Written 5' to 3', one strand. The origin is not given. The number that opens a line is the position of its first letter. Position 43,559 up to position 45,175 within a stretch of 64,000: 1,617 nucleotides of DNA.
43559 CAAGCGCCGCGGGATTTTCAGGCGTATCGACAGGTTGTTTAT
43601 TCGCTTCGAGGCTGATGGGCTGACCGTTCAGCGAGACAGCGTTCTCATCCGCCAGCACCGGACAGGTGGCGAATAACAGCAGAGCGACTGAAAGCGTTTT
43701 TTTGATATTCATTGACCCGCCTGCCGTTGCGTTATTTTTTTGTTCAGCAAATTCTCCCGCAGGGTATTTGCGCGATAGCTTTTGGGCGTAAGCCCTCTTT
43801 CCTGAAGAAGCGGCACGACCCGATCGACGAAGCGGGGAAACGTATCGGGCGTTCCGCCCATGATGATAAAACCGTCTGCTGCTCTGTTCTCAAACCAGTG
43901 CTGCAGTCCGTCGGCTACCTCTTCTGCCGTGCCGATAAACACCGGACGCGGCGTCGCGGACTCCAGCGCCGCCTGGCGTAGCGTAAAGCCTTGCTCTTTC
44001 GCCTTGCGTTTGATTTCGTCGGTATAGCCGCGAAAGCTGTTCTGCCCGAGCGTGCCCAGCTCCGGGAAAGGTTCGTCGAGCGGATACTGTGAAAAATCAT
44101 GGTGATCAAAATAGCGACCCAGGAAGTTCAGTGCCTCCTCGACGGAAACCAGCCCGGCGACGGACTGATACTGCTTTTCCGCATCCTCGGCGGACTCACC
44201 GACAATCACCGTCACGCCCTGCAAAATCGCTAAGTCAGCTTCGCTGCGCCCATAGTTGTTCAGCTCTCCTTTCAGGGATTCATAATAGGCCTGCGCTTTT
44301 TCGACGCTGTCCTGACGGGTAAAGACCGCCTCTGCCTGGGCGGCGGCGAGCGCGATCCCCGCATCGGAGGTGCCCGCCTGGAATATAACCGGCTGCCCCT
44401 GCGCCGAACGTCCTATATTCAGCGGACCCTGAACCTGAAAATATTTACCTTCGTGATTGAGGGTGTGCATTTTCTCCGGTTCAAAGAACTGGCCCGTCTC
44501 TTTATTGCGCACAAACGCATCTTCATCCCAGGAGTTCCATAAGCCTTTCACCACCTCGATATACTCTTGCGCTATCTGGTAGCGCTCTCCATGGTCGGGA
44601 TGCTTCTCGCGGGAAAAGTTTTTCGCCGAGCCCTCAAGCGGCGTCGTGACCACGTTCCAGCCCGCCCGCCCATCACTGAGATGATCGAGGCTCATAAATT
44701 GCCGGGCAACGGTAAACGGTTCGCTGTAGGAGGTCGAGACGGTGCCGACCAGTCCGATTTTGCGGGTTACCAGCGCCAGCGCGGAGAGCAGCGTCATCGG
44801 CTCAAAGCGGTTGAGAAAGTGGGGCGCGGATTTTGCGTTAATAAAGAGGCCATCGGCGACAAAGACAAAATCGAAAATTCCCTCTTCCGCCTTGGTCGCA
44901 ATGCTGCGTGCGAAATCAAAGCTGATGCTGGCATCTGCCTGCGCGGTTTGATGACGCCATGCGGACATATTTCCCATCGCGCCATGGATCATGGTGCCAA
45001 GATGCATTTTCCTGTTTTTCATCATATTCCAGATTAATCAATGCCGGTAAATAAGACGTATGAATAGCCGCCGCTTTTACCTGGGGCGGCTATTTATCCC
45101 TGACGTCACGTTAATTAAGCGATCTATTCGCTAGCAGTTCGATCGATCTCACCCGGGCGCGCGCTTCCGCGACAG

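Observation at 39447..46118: Operon of two LLM flavin monooxygenases, a GNAT, two SBPs, permease and ATPase: candidate S-alkyl-cysteine / organosulfur salvage system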

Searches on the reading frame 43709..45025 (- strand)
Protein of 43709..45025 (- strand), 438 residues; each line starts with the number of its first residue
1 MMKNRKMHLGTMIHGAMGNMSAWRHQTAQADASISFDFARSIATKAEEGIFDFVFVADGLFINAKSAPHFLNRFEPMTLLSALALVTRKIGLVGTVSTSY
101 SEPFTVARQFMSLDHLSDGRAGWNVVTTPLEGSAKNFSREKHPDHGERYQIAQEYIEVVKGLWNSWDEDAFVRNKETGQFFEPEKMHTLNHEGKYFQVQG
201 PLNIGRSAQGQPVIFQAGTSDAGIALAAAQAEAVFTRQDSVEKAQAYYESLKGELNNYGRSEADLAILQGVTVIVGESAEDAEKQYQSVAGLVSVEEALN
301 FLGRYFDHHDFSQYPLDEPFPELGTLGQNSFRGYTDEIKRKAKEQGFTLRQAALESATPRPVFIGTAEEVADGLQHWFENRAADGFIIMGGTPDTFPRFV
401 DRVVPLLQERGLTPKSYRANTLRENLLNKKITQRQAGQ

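Call 3: search_protein_families(library=pfam, proteins=[window:43709-45025:-])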
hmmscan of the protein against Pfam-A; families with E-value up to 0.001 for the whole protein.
window:43709-45025:- (438 aa): 1 family
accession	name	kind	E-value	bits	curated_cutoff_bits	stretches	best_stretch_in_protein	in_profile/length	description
PF00296.26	Bac_luciferase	-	1.5e-48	166.2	27.9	1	21-380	7-309/314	Luciferase-like monooxygenase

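Call 4: search_protein_families(library=ncbifam, proteins=[window:43709-45025:-])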
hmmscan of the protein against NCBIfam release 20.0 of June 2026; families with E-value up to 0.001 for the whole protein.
window:43709-45025:- (438 aa): 15 families
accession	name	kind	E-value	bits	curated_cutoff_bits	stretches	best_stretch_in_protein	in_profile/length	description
TIGR03860.1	FMN_nitrolo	subfamily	3.6e-159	530.1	279.7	1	9-425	1-422/422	NtaA/DmoA family FMN-dependent monooxygenase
TIGR04021.1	LLM_DMSO2_sfnG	equivalog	1.1e-22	80.9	382.95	1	30-290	21-253/350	dimethylsulfone monooxygenase SfnG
TIGR03612.1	RutA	equivalog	3.3e-20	72.9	498.3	1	22-304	13-273/355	pyrimidine utilization protein A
TIGR03619.1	F420_Rv2161c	subfamily_domain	4.4e-17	62.5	166.9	1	41-165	2-132/247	TIGR03619 family F420-dependent LLM class oxidoreductase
TIGR03565.1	alk_sulf_monoox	equivalog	1.2e-15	57.4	518.2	1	75-285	54-239/346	FMNH2-dependent alkanesulfonate monooxygenase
TIGR03560.1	F420_Rv1855c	subfamily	9.7e-15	55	231.4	1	35-265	11-222/227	TIGR03560 family F420-dependent LLM class oxidoreductase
NF001939.1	PRK00719.1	subfamily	1.4e-14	53.7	510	1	76-286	55-240/373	alkanesulfonate monooxygenase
TIGR03571.1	lucif_BA3436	subfamily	4.3e-09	36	303.9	1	26-121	20-115/304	TIGR03571 family LLM class oxidoreductase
NF002619.0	PRK02271.1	equivalog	1.5e-06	27.7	276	1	44-244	21-194/329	5,10-methylenetetrahydromethanopterin reductase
TIGR03558.1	oxido_grp_1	subfamily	3.4e-06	26.5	166.95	0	76-290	53-239/325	MsnO8 family LLM class oxidoreductase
TIGR03621.1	F420_MSMEG_2516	subfamily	4.4e-06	26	213.15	1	40-120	17-87/295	TIGR03621 family F420-dependent LLM class oxidoreductase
TIGR04027.1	LLM_KPN_01858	hypoth_equivalog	5.6e-06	25.5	412.9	1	29-165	12-140/326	putative FMN-dependent luciferase-like monooxygenase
TIGR03617.1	F420_MSMEG_2256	subfamily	1.9e-05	23.7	278.15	1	82-293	27-223/318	TIGR03617 family F420-dependent LLM class oxidoreductase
TIGR04020.1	seco_metab_LLM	subfamily_domain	0.00012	21.3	244.45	1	76-164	53-138/341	MupA/Atu3671 family FMN-dependent luciferase-like monooxygenase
TIGR03856.1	F420_MSMEG_2906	subfamily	0.00021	20.9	243.7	1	32-120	11-98/249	LLM class F420-dependent oxidoreductase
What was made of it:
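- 43709..45025 (-): CmoJ-like NtaA/DszA-family FMNH2-dependent monooxygenase, the predicted C-S cleaving enzyme. TIGR03860 at 530 bits (call 4).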

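Call 6: search_solved_structures(query=window:43709-45025:-, max_evalue=1e-10)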
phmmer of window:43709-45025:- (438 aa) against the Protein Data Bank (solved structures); distinct sequences matched with E-value up to 1e-10: 16.
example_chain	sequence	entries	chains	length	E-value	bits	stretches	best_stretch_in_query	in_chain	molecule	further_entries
1yw1_A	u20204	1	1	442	1.3e-161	541.4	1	7-426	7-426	PROTEIN YTNJ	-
6ask_A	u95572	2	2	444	1.3e-161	541.4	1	7-426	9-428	Putative monooxygenase MoxC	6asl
1tvl_A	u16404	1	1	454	1.6e-161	541.1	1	8-426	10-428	protein YTNJ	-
3sdo_A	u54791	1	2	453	1.1e-137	462.6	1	3-426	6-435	Nitrilotriacetate monooxygenase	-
7e36_B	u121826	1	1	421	5.2e-78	266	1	4-426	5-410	FMN-dependent oxidoreductase (Nitrilotriacetate monooxygenase family)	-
5tlc_A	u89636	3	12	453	1e-76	261.7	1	3-426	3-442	Dibenzothiophene desulfurization enzyme A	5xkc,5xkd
6ak1_A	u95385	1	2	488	1.8e-67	231.3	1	20-428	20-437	Dimethyl-sulfide monooxygenase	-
3b9n_A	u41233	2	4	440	7.9e-63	216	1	5-429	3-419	Alkane monooxygenase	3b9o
5w48_A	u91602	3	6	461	1.7e-57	198.4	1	20-429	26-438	Riboflavin Lyase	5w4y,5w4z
5dqp_A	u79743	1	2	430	1.1e-56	195.8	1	2-426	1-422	EDTA monooxygenase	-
6lr1_A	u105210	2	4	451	1.2e-53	185.8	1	7-427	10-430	Hexachlorobenzene oxidative dehalogenase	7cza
7e36_A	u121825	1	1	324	3.4e-40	141.5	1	67-289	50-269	Alkanesulfonate monooxygenase SsuD/methylene tetrahydromethanopterin reductase-like flavin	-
3rao_A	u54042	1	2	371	5.3e-16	61.8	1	23-215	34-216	Putative Luciferase-like Monooxygenase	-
6sgl_AAA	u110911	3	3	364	3.7e-11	45.8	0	18-169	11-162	Pyrimidine monooxygenase RutA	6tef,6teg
5wan_A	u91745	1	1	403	3.8e-11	45.8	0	17-169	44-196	Pyrimidine monooxygenase RutA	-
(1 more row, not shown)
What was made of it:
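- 43709..45025 (-): PDB 1yw1/6ask YtnJ at E 1e-161 (call 6).
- On SsuD / SfnG / RutA / NtaA-EmoA LLM monooxygenases: In the PDB, EmoA scores 196 bits, DszA 262 bits and YtnJ 541 bits (call 6).
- The NtaA/DszA family is functionally diverse (call 6). It falls far below cutoff for SsuD (57 vs 518), SfnG (81 vs 383) and RutA (73 vs 498) (calls 4, 6).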

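Call 17: search_solved_structures(query=window:43709-45025:-, max_evalue=1e-100, show_alignments=1)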
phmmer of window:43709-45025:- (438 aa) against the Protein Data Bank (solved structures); distinct sequences matched with E-value up to 1e-100: 4.
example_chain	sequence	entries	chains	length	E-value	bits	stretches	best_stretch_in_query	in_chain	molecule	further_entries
1yw1_A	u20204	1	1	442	1.3e-161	541.4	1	7-426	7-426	PROTEIN YTNJ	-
6ask_A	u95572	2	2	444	1.3e-161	541.4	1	7-426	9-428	Putative monooxygenase MoxC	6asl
1tvl_A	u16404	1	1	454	1.6e-161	541.1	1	8-426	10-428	protein YTNJ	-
3sdo_A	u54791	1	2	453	1.1e-137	462.6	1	3-426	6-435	Nitrilotriacetate monooxygenase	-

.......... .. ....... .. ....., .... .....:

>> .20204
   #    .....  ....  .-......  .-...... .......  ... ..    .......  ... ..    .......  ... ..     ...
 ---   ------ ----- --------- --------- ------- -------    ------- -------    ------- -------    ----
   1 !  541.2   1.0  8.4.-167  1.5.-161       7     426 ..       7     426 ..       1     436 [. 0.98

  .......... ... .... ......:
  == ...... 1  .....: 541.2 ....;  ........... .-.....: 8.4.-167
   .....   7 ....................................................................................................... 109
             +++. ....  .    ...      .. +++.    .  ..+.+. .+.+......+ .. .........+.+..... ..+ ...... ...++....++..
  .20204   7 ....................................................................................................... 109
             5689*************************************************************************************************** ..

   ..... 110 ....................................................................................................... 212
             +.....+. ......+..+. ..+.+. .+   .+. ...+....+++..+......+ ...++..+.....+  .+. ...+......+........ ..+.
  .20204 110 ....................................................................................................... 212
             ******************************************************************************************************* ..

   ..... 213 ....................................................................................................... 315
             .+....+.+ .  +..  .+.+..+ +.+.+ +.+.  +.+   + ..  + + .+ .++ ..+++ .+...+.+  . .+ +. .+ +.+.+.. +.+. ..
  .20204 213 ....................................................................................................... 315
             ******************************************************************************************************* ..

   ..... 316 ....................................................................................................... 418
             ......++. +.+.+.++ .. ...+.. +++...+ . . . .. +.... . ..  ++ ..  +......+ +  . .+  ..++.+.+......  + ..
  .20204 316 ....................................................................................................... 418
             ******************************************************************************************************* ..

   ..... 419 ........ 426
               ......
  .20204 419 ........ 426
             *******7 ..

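Call 20: find_related_loci(query=A1, collection=genome_contigs, flank=10000)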
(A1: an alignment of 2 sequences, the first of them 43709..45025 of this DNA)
Query A1 (438 aa) in genome_contigs; peptide patterns used: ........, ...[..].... (x = any residue, [..] = any of these).
600 stretches matched a pattern (row limit reached: there are more); 584 encode a relative of the query (tblastn E <= 1e-3); the best 80 are kept; 80 distinct loci.
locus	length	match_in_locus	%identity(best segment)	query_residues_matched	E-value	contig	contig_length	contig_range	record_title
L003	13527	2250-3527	70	1-426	0e+0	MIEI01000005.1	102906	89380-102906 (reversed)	Pantoea brenneri strain LMG 5343 LMG_5343_Contig0005_, whole genome shotgun sequence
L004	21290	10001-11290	70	1-430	0e+0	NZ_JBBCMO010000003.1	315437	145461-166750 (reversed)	Pantoea sp. AS142 contig00003, whole genome shotgun sequence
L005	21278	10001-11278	70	1-426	0e+0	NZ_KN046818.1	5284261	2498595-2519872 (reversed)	Klebsiella pneumoniae strain ATCC 13883 scaffold1, whole genome shotgun sequence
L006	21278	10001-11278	70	1-426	0e+0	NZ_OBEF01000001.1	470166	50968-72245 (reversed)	Enterobacter sp. CC120223-11, whole genome shotgun sequence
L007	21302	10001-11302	69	1-433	0e+0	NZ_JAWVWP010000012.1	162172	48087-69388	Erwinia sp. MMLR14_017 MMLR14_017.c_11, whole genome shotgun sequence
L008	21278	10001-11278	69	1-426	0e+0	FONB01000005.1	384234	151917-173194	Kosakonia sp. S29 genome assembly, contig: Ga0075254_105, whole genome shotgun sequence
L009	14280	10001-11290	69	1-430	0e+0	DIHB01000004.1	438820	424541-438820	MAG TPA_asm: Candidatus Pantoea rara isolate UBA5707 UBA5707_contig_38, whole genome shotgun sequence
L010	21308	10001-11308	67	1-435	0e+0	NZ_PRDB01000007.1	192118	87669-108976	Klebsiella michiganensis strain DSM 25444 contig_7, whole genome shotgun sequence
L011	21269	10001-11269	71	1-423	0e+0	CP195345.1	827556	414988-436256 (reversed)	Enterobacter ludwigii strain E2023-21 plasmid unnamed1, complete sequence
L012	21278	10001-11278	70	1-426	0e+0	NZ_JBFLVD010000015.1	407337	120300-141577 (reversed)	Scandinavium sp. UTDF21-P1B CNTSAP1B_S431_contig_15, whole genome shotgun sequence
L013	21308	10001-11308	67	1-435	0e+0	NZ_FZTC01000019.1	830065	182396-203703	Klebsiella grimontii strain 06D021, whole genome shotgun sequence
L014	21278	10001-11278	69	1-426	0e+0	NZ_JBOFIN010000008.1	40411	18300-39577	MAG: Scandinavium sp. isolate WFFMC_MAG_019 k139_434613_flag=0_multi=13.9935_len=40411, whole genome shotgun sequence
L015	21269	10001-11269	71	1-423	0e+0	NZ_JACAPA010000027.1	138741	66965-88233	Pantoea sp. B9002 run0228_B9002_S28_L005_contig_27, whole genome shotgun sequence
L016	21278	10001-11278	69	1-426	0e+0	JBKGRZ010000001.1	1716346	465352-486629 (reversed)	Pseudescherichia vulneris strain HP-C_72b_B contig00001, whole genome shotgun sequence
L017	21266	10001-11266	71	2-423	0e+0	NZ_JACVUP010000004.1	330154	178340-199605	Erwinia sp. S63 NODE_4_length_330154_cov_28.500768, whole genome shotgun sequence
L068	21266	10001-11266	66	5-426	0e+0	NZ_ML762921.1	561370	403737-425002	Dickeya oryzae strain ZYY5 scaffold2, whole genome shotgun sequence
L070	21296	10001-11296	65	5-436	0e+0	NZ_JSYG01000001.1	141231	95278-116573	Dickeya undicola strain 2B12 contig_1, whole genome shotgun sequence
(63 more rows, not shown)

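Call 23: search_protein_families(library=ncbifam, proteins=[L005:8855-9976:+, L005:7137-7766:+, L005:6054-7172:-, L005:4410-5864:-, L005:15452-16069:+, L005:3085-4014:-], max_evalue=0.00001)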
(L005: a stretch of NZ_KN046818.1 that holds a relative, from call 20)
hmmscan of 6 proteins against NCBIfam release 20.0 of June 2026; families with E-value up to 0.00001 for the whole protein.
L005:8855-9976:+ (373 aa): 18 families
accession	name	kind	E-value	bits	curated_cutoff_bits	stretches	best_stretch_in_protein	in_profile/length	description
TIGR01891.1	amidohydrolases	subfamily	2.2e-111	372.5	153.75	1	7-356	1-364/366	amidohydrolase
NF040868.1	carboxypep_CpsA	equivalog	1.2e-96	323.8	500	1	2-366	10-386/391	carboxypeptidase CpsA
NF038260.1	ectoine_DoeB_2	equivalog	5.7e-93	311.8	550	1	8-366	9-376/378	N(2)-acetyl-L-2,4-diaminobutanoate deacetylase DoeB2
NF006365.0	PRK08588.1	subfamily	1.9e-17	63.6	289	1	48-326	53-337/383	succinyl-diaminopimelate desuccinylase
NF005602.0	PRK07338.1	equivalog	6e-14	51.4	357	1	119-279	157-308/409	hydrolase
TIGR01900.1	dapE-gram_pos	equivalog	3.4e-13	49.2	304.2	1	5-271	3-266/351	succinyl-diaminopimelate desuccinylase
TIGR01910.1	DapE-ArgE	subfamily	1.6e-12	47.3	217.6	1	100-294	112-307/373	ArgE/DapE family deacylase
TIGR01892.1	AcOrn-deacetyl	equivalog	2.8e-10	39.8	297.7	1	48-303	46-309/365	acetylornithine deacetylase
NF009555.0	PRK13004.1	equivalog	3.7e-09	35.9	321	1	4-283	14-294/399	YgeY family selenium metabolism-linked hydrolase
NF004788.0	PRK06133.1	subfamily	2.4e-08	33.3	349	1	100-266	150-307/417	glutamate carboxypeptidase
TIGR01879.1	hydantase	subfamily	1.2e-07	31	204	1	139-287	171-323/401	hydantoinase/carbamoylase family amidase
NF006772.0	PRK09290.2-1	subfamily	1.3e-07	30.8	424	1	178-345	226-391/430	allantoate amidohydrolase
NF005710.0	PRK07522.1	subfamily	2.1e-07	30.4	412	1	177-267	186-284/391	acetylornithine deacetylase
NF006401.0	PRK08651.1-4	equivalog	3.1e-07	29.7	381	1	110-226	129-235/376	succinyl-diaminopimelate desuccinylase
NF058540.1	Ncarbamyl_ErtE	equivalog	3.8e-07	29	520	1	171-311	215-358/418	N-carbamyl-l-glutamate amidohydrolase ErtE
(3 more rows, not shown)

L005:7137-7766:+ (209 aa): 4 families
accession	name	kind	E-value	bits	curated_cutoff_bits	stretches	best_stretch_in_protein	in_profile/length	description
NF005994.0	PRK08118.1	equivalog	3.8e-22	79.1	215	1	29-127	4-102/172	DNA topology modulation protein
NF005576.0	PRK07261.1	equivalog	4.4e-17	62.4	224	1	27-198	1-165/171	DNA topology modulation protein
NF004861.0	PRK06217.1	equivalog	3.5e-10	39.6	203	1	27-110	2-90/183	hypothetical protein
NF006015.0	PRK08154.1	subfamily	1.9e-06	27.2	204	1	7-59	118-169/314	anaerobic benzoate catabolism transcriptional regulator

L005:6054-7172:- (372 aa): 52 families (the best 25 are shown)
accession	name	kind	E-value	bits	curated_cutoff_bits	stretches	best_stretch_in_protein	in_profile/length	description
NF040888.1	trans_reg_YafC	equivalog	2.1e-45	154.8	470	1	80-344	2-262/293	DNA-binding transcriptional regulator YafC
NF008352.0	PRK11139.1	subfamily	8.4e-40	136.7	288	1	84-360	9-278/305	transcriptional regulator GcvA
NF011573.0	PRK14997.1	equivalog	6.5e-36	124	380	1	78-361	1-284/303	LysR family transcriptional regulator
TIGR03418.1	chol_sulf_TF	equivalog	3.6e-32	111.5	324.8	1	86-368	6-286/291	choline sulfate utilization transcriptional regulator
NF007491.0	PRK10086.1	equivalog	2.8e-29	102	316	1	82-344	18-279/313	DNA-binding transcriptional regulator DsdC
NF007315.1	PRK09801.1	equivalog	3.6e-29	101.7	398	1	84-343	9-266/301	L-tartrate utilization transcriptional activator TtdR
NF007917.1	PRK10632.1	equivalog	2.2e-28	99.3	425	1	85-351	6-270/303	HTH-type transcriptional activator AaeR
NF008416.0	PRK11242.1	equivalog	5.1e-26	91.7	277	1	88-272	8-195/300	transcriptional regulator CynR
NF040786.1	LysR_Sec_metab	equivalog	2.6e-24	85.8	250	1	82-238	2-160/298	selenium metabolism-associated LysR family transcriptional regulator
TIGR03339.1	phn_lysR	subfamily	4.3e-22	78.7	341.1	1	86-222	2-138/279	aminoethylphosphonate catabolism associated LysR family transcriptional regulator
NF002964.0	PRK03635.1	subfamily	4.9e-20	71.8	197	1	85-370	7-286/297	ArgP/LysG family DNA-binding transcriptional regulator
TIGR03298.1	argP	subfamily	7.7e-19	67.9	273.55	1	86-363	6-277/292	ArgP/LysG family DNA-binding transcriptional regulator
TIGR02036.1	dsdC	equivalog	8.5e-19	67.7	352.4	1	85-255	12-179/302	DNA-binding transcriptional regulator DsdC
NF045775.1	acetoin_reg_AlsR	exception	1.2e-18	67.7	430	1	86-238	6-160/290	acetoin biosynthesis transcriptional regulator AlsR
NF009888.0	PRK13348.1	subfamily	1.4e-18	67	297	1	84-208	6-127/302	HTH-type transcriptional regulator ArgP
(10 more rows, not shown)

L005:4410-5864:- (484 aa): 18 families
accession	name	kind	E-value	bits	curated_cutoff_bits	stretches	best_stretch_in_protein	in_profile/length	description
NF011623.0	PRK15049.1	equivalog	0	1044.5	773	1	1-482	1-482/499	L-asparagine permease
NF008272.0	PRK11049.1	equivalog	3.2e-108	362.7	732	1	20-473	13-465/470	D-serine/D-alanine/glycine transporter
NF007876.0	PRK10580.1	equivalog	1.1e-106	357.5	736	1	26-475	7-453/457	proline-specific permease ProY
NF047867.1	AA_transp_ThrP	exception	3.5e-104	349.3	850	1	23-474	5-456/461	bifunctional threonine/serine APC transporter ThrP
NF008016.0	PRK10746.1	equivalog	2.7e-102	343.2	799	1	24-472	6-454/461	amino acid permease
TIGR01773.1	GABAperm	equivalog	4.7e-100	335.5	678.1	1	29-458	13-438/452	GABA permease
NF007602.0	PRK10249.1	equivalog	1e-98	331.3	851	1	20-441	13-429/458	phenylalanine transporter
NF007594.0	PRK10238.1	equivalog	5.6e-98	328.8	848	1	25-472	9-450/456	aromatic amino acid transporter AroP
NF008484.0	PRK11387.1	equivalog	3.4e-81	273.6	716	1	22-464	8-452/471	S-methylmethionine permease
TIGR00913.1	2A0310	subfamily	2.2e-80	270.7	578.7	1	28-442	2-431/480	amino acid permease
NF007566.0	PRK10197.1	equivalog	1.1e-76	258.5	871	1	28-462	12-442/466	GABA permease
NF008094.0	PRK10836.1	subfamily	6e-72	243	735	1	22-410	9-404/489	amino acid permease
TIGR00909.1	2A0306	subfamily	2.1e-38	132.4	556.8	1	28-436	3-404/429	amino acid transporter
NF053761.1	BrChAATpBcaP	equivalog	3.4e-27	95.6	690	1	22-437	16-426/460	branched-chain amino acid transporter BcaP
TIGR00906.1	2A0303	subfamily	6.8e-22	77.6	681.7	1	27-405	30-428/602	cationic amino acid transport permease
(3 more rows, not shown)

L005:15452-16069:+ (205 aa): 2 families
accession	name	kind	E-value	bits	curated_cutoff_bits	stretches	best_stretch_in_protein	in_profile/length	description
NF007831.0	PRK10542.1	equivalog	8e-14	51.7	198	1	7-204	6-200/201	glutathione transferase GstA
TIGR01262.1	maiA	equivalog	7.9e-09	35.4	171.05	1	19-202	18-206/211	maleylacetoacetate isomerase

L005:3085-4014:- (309 aa): 0 families
